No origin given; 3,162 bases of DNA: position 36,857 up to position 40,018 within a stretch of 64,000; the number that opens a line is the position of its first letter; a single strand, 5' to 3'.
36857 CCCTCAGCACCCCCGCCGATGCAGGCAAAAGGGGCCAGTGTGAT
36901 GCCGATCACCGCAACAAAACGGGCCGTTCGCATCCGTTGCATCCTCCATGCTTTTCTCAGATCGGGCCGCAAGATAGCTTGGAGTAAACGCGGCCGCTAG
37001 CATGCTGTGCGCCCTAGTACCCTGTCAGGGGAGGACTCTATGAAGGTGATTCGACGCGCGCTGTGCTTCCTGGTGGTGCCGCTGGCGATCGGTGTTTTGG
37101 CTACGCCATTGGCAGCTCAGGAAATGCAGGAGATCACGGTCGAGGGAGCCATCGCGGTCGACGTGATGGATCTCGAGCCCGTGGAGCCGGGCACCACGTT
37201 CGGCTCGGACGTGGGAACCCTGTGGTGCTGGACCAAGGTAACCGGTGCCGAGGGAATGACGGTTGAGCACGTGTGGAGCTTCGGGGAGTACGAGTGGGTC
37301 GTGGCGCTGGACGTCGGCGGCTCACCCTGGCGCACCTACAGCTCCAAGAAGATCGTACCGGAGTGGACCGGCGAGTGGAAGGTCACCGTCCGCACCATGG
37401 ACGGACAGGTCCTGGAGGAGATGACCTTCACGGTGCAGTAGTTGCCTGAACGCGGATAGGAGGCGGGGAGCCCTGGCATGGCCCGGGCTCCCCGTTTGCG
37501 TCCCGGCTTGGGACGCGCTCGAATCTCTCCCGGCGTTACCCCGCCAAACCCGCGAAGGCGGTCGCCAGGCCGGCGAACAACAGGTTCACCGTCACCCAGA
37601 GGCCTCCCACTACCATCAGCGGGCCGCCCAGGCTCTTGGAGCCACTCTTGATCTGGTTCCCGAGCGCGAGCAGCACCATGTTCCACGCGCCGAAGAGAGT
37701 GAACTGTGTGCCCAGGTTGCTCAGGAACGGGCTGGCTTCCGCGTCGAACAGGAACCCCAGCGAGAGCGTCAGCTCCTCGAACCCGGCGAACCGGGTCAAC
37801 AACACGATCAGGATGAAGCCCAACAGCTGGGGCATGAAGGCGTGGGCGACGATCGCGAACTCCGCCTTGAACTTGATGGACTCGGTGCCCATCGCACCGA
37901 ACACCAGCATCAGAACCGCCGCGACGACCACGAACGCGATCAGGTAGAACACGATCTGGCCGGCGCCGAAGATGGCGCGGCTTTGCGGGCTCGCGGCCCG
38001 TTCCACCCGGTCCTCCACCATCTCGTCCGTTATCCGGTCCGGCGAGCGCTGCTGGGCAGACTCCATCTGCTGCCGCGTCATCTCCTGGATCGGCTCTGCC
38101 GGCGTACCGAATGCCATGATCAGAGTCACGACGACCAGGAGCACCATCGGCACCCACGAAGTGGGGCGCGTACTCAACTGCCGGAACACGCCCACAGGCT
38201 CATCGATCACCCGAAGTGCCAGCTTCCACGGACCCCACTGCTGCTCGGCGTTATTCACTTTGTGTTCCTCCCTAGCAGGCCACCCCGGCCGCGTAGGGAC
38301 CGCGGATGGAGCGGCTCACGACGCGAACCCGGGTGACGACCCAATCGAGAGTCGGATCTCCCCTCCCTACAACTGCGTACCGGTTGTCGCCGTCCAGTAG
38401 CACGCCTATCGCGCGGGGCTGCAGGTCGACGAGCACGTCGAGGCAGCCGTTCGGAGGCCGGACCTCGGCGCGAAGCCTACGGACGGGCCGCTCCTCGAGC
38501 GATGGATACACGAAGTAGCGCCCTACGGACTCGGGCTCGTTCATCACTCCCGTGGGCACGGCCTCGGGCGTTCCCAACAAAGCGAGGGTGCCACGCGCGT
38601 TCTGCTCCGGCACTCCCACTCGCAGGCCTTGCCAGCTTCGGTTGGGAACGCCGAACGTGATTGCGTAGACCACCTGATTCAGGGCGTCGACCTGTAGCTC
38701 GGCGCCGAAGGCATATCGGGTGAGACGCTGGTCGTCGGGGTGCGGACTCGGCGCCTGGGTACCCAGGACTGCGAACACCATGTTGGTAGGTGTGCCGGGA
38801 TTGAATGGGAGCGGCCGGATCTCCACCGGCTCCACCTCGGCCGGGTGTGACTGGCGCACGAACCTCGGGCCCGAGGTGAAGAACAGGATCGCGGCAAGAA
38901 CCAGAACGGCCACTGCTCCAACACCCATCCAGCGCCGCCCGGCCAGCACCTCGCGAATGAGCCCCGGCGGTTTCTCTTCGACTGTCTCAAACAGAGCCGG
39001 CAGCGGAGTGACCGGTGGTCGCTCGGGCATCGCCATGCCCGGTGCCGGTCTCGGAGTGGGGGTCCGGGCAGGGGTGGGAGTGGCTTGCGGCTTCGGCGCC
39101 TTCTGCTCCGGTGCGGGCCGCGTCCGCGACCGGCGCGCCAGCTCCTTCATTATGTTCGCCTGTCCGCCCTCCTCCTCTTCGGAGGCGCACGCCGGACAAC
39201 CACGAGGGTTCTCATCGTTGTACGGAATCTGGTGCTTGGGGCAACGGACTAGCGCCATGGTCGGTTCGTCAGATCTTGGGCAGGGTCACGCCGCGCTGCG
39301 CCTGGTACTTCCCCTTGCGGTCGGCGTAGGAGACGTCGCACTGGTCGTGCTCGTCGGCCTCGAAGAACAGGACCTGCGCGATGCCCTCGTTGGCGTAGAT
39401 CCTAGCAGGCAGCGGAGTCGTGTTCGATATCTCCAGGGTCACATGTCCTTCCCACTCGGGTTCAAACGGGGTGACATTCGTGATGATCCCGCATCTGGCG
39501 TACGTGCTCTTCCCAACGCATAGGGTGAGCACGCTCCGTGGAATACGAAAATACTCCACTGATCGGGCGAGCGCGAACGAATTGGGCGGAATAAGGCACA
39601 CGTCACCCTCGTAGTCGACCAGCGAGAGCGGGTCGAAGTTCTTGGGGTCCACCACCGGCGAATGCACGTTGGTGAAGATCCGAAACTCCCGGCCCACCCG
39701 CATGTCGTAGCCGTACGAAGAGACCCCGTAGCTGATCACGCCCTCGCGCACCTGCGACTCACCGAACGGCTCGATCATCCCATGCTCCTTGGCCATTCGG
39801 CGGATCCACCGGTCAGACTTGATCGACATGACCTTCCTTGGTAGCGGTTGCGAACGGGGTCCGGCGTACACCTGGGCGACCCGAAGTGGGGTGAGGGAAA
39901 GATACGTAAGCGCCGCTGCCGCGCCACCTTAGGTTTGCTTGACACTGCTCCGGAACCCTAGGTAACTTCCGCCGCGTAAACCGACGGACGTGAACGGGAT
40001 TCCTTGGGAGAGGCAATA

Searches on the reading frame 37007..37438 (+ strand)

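Call 55: search_protein_families(library=pfam, proteins=[window:37007-37438:+], max_evalue=0.0001)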
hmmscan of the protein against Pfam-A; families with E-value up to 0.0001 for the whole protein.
window:37007-37438:+ (144 aa): 1 family
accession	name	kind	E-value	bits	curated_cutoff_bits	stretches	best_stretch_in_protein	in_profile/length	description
PF11141.13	DUF2914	-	5.6e-16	58.4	23.6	1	85-143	3-62/62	Protein of unknown function (DUF2914)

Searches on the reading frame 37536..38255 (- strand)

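Call 55: search_protein_families(library=pfam, proteins=[window:37536-38255:-], max_evalue=0.0001)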
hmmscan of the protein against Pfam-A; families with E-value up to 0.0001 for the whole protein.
window:37536-38255:- (239 aa): 1 family
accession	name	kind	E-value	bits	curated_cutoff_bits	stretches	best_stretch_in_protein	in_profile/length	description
PF04893.22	Yip1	-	5.7e-09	36.5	28.6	1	15-219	2-162/173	Yip1 domain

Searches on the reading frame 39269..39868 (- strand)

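Call 55: search_protein_families(library=pfam, proteins=[window:39269-39868:-], max_evalue=0.0001)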
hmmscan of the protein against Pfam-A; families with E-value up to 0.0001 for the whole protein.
window:39269-39868:- (199 aa): 1 family
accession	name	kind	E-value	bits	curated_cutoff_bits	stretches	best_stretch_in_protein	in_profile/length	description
PF22769.1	DCD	-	7e-39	133.8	27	1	16-170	1-152/153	dCTP deaminase-like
